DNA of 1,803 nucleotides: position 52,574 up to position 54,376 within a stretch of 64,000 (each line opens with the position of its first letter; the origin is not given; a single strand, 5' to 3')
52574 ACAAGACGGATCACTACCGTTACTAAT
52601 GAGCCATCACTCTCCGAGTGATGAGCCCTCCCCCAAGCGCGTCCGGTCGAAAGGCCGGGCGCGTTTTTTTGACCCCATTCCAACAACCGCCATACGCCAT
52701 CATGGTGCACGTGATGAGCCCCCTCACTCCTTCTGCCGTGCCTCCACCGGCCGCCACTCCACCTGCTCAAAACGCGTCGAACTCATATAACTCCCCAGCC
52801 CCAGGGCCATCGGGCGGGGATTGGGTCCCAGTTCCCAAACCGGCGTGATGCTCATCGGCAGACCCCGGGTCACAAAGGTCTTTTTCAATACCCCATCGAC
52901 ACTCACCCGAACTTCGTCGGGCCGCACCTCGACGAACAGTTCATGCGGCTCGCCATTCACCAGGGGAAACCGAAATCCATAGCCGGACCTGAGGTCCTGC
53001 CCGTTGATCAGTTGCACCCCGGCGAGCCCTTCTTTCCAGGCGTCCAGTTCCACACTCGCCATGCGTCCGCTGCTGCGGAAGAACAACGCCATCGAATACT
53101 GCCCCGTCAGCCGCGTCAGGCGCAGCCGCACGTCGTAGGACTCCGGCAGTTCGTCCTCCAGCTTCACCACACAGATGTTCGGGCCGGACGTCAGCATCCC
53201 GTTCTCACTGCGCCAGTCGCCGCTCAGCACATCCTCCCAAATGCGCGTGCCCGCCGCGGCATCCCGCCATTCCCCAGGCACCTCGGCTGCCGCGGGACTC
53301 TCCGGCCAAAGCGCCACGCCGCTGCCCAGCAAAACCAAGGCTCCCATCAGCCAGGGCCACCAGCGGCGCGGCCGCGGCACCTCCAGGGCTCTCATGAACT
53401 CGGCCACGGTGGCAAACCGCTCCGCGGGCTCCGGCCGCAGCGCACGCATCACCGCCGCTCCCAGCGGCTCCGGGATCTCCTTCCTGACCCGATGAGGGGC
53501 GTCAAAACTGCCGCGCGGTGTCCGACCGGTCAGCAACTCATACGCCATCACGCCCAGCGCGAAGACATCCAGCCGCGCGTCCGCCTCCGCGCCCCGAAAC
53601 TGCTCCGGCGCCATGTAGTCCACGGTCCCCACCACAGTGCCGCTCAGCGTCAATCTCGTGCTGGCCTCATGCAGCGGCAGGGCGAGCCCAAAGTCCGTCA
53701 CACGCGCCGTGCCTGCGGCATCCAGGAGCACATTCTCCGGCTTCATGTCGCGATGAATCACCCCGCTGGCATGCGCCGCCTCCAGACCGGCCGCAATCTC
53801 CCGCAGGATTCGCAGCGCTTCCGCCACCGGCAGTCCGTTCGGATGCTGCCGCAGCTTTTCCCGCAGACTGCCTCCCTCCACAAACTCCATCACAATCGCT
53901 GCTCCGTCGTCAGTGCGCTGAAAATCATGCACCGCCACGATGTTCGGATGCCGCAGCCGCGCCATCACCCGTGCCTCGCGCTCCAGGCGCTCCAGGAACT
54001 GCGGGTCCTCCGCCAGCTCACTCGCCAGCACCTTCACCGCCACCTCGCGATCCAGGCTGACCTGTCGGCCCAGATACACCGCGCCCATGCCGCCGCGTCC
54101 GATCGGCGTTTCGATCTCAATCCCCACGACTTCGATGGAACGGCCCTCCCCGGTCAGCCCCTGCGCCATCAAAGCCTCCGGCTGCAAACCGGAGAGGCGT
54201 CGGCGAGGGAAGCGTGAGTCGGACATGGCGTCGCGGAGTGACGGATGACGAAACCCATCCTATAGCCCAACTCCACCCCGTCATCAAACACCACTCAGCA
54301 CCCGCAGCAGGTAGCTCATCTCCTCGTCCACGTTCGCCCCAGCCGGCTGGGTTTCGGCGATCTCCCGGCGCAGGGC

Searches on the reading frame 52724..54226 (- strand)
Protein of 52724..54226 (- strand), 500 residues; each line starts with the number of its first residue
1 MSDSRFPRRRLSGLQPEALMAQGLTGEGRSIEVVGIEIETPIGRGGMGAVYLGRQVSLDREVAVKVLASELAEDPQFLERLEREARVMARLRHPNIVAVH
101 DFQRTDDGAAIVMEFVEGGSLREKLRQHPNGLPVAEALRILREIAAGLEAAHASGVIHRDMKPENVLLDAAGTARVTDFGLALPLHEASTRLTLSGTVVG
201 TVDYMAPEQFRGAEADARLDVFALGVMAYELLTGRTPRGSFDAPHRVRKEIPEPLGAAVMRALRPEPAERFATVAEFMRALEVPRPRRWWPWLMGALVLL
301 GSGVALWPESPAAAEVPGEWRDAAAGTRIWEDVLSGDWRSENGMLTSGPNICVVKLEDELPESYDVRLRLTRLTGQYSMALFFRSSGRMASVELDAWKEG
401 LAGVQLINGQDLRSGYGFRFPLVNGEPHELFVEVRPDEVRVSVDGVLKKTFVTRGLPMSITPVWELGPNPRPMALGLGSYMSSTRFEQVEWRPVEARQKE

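Call 82: search_protein_families(library=pfam, proteins=[window:52724-54226:-], max_evalue=0.00001)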
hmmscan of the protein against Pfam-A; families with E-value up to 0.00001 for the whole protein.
window:52724-54226:- (500 aa): 4 families
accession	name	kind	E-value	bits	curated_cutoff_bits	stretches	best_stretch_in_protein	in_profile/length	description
PF00069.31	Pkinase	-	5.2e-51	174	31.7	1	37-251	2-210/263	Protein kinase domain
PF07714.23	PK_Tyr_Ser-Thr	-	1.7e-39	136.1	23.1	1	36-241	1-208/258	Protein tyrosine and serine/threonine kinase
PF01636.29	APH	-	2.3e-06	28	23.2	0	131-182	142-197/239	Phosphotransferase enzyme family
PF03109.22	ABC1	-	5.5e-06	26.1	22.9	0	109-189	143-221/244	ABC1 atypical kinase-like domain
